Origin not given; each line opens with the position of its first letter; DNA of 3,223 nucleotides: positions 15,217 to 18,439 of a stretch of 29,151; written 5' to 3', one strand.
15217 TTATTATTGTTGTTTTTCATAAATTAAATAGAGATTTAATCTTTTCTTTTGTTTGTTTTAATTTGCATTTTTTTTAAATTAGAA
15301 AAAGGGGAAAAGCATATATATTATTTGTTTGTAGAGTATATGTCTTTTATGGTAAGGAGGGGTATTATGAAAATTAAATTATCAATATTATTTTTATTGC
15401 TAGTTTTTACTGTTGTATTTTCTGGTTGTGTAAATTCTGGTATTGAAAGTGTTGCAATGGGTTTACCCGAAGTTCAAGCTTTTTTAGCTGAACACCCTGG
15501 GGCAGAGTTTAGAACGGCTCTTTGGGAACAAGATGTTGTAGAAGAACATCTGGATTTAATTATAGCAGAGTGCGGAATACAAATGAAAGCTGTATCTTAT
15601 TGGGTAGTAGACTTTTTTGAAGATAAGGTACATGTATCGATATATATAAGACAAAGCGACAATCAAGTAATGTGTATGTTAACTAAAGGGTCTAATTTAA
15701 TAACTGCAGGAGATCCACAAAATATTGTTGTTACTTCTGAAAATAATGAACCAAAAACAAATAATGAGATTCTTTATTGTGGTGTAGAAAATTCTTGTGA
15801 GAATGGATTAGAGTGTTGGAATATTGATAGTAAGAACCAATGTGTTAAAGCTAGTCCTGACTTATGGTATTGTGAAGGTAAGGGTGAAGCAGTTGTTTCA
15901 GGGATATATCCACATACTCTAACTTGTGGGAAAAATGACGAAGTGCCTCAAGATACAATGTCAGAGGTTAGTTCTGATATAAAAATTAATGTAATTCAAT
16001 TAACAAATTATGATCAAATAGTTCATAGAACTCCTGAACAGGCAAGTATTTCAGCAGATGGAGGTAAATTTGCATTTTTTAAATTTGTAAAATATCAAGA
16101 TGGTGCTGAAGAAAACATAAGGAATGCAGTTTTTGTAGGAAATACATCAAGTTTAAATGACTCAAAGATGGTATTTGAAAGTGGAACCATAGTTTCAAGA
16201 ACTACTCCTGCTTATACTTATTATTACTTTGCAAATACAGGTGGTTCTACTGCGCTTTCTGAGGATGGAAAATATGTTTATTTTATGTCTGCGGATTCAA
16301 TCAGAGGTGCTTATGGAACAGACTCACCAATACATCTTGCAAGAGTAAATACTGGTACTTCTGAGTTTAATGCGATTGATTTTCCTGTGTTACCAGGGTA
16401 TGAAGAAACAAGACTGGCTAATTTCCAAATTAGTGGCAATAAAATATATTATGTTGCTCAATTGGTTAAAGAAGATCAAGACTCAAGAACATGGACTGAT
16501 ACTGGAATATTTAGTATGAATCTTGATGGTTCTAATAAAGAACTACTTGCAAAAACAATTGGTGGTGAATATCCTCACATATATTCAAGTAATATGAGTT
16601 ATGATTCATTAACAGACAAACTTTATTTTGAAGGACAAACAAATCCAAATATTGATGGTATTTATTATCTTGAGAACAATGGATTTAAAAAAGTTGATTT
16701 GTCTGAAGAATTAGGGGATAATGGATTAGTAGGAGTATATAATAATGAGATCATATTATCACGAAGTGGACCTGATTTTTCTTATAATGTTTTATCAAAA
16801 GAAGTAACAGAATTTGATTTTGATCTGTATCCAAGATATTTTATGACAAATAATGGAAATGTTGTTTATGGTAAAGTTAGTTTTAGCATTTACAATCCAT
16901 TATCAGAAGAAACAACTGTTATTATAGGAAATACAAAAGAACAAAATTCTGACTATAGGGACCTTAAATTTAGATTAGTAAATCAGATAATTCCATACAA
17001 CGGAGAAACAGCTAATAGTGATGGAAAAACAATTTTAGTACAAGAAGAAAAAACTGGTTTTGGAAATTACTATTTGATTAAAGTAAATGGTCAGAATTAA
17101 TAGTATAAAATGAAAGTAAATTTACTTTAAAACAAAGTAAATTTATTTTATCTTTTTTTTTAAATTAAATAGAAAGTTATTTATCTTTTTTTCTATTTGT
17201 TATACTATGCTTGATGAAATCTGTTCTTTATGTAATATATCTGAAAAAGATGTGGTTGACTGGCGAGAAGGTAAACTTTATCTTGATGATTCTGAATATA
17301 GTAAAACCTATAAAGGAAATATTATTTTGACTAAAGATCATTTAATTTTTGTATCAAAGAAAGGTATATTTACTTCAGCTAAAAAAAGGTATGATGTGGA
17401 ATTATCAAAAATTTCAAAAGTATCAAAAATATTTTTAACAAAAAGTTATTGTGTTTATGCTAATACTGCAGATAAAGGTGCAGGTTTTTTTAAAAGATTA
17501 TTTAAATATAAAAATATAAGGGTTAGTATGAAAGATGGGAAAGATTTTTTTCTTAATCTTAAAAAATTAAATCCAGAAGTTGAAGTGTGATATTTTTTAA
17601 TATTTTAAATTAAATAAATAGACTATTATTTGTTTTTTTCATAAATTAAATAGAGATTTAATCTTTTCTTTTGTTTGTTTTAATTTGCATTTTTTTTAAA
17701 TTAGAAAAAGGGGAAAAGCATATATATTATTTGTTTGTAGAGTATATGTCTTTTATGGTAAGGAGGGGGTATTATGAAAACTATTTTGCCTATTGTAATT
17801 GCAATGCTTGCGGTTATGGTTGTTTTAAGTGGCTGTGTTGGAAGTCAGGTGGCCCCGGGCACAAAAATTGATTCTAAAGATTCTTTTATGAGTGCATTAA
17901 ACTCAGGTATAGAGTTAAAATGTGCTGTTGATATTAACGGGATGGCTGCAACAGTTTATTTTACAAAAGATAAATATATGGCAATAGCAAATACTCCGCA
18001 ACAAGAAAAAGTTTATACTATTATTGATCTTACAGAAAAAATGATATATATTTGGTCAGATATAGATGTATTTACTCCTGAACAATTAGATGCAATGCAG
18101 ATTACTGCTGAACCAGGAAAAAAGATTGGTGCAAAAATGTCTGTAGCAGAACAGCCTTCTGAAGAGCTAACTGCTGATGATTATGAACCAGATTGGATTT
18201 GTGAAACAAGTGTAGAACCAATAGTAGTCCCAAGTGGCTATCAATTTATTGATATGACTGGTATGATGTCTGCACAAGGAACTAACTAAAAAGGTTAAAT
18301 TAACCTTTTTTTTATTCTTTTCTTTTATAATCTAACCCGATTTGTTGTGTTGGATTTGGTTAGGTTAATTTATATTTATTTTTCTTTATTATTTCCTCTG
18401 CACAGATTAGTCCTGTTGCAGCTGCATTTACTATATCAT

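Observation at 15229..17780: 134-nt perfectly identical promoter/5'UTR cassette in front of two unrelated lipoprotein genes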

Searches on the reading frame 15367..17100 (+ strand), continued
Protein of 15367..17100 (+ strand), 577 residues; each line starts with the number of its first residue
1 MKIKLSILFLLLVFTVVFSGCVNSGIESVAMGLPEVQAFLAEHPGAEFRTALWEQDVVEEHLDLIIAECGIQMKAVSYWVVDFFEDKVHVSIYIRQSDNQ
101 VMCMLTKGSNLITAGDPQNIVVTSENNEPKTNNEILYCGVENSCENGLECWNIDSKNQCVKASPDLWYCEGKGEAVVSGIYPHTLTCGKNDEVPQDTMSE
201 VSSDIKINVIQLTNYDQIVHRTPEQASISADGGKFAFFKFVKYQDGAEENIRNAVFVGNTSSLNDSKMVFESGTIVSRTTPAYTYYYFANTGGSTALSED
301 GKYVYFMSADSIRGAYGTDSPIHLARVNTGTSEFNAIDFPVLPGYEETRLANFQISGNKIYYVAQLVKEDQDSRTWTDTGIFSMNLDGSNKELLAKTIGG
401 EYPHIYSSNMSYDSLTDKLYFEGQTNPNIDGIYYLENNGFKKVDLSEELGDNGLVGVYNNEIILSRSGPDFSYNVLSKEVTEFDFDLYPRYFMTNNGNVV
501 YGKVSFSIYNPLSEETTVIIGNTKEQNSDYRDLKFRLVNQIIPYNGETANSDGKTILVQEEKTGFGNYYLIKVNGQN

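Call 71: find_related_loci(query=A1, collection=viral_contigs, flank=5000)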
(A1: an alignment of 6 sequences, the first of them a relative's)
Query A1 (577 aa) in viral_contigs; peptide patterns used: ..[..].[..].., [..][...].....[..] (x = any residue, [..] = any of these).
129 stretches matched a pattern, but none encodes a relative of the query by tblastn (E <= 1e-3).

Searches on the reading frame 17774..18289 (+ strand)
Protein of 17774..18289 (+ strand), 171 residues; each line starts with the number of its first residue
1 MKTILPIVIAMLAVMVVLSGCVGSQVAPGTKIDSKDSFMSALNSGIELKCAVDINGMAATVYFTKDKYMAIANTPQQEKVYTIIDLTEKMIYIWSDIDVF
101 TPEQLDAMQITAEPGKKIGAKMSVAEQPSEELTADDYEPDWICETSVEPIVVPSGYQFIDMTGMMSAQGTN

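Call 8: search_protein_families(library=pfam, proteins=[window:17774-18289:+], max_evalue=0.01)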
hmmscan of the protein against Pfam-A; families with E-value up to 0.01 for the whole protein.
window:17774-18289:+ (171 aa): 0 families

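Call 12: find_encoding_contigs(protein=window:17774-18289:+, flank=6000, max_places=10)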
Protein window:17774-18289:+ (171 aa): 2 contigs read that carry it; 2 places shown.
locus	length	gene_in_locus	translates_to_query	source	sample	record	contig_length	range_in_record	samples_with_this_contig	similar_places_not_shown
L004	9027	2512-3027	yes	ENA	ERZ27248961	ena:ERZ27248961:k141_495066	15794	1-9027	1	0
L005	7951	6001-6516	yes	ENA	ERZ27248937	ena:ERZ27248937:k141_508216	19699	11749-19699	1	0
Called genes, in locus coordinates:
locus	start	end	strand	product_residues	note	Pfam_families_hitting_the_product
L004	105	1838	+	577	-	-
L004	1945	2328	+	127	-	-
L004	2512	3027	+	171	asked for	-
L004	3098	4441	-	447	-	PF01266:DAO (faint), PF03486:HI0933_like (weak), PF07992:Pyr_redox_2 (faint), PF21688:FAD-depend_C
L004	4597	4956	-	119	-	PF02452:PemK_toxin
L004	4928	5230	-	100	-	PF26688:RHH_12 (weak)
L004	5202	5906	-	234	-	PF01978:TrmB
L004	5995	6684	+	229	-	PF09335:VTT_dom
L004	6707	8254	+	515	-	-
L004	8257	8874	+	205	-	PF13828:DUF4190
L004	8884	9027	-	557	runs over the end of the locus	PF01841:Transglut_core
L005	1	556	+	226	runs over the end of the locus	-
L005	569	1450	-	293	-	PF00056:Ldh_1_N (weak), PF01408:GFO_IDH_MocA (faint), PF01488:Shikimate_DH (weak)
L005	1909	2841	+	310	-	PF02558:ApbA, PF08546:ApbA_C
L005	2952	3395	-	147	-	-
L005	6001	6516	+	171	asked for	-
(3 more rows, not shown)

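Call 22: find_homologous_proteins(query=window:17774-18289:+, max_evalue=0.001)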
Query window:17774-18289:+ (171 aa): 2 proteins with E <= 0.001 among 53 candidates.
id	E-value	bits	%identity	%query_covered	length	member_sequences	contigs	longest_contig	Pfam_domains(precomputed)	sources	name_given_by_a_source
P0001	3.0e-106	370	100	100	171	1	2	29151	-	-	-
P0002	8.3e-95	333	89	100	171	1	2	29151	-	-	-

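Call 57: search_protein_representatives(protein=window:17774-18289:+)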
Query: 171 residues. Proteins with E-value up to 0.001 (for the whole library): 7; up to 1e-10: 2; up to 1e-30: 2. The best 7 are listed.
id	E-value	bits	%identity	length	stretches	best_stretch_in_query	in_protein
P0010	8.0e-45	168.7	52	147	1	33-171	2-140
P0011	2.1e-35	138.1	50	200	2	30-164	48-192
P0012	3.9e-08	49.5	35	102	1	44-125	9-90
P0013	4.9e-08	49.2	29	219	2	33-165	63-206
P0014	3.5e-06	43.1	26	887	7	40-86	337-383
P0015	7.2e-06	42.1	52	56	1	1-52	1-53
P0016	1.9e-04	37.5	26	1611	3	53-134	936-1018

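Call 58: find_encoding_contigs(protein=P0011, flank=4000, max_places=4)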
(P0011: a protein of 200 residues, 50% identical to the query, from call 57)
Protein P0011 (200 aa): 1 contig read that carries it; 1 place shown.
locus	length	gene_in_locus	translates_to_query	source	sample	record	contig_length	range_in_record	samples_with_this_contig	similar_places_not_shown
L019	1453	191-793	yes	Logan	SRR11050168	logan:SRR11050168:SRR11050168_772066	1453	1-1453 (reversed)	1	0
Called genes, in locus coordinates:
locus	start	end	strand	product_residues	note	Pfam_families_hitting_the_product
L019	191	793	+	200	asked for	-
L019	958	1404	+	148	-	PF22769:DCD, PF00692:dUTPase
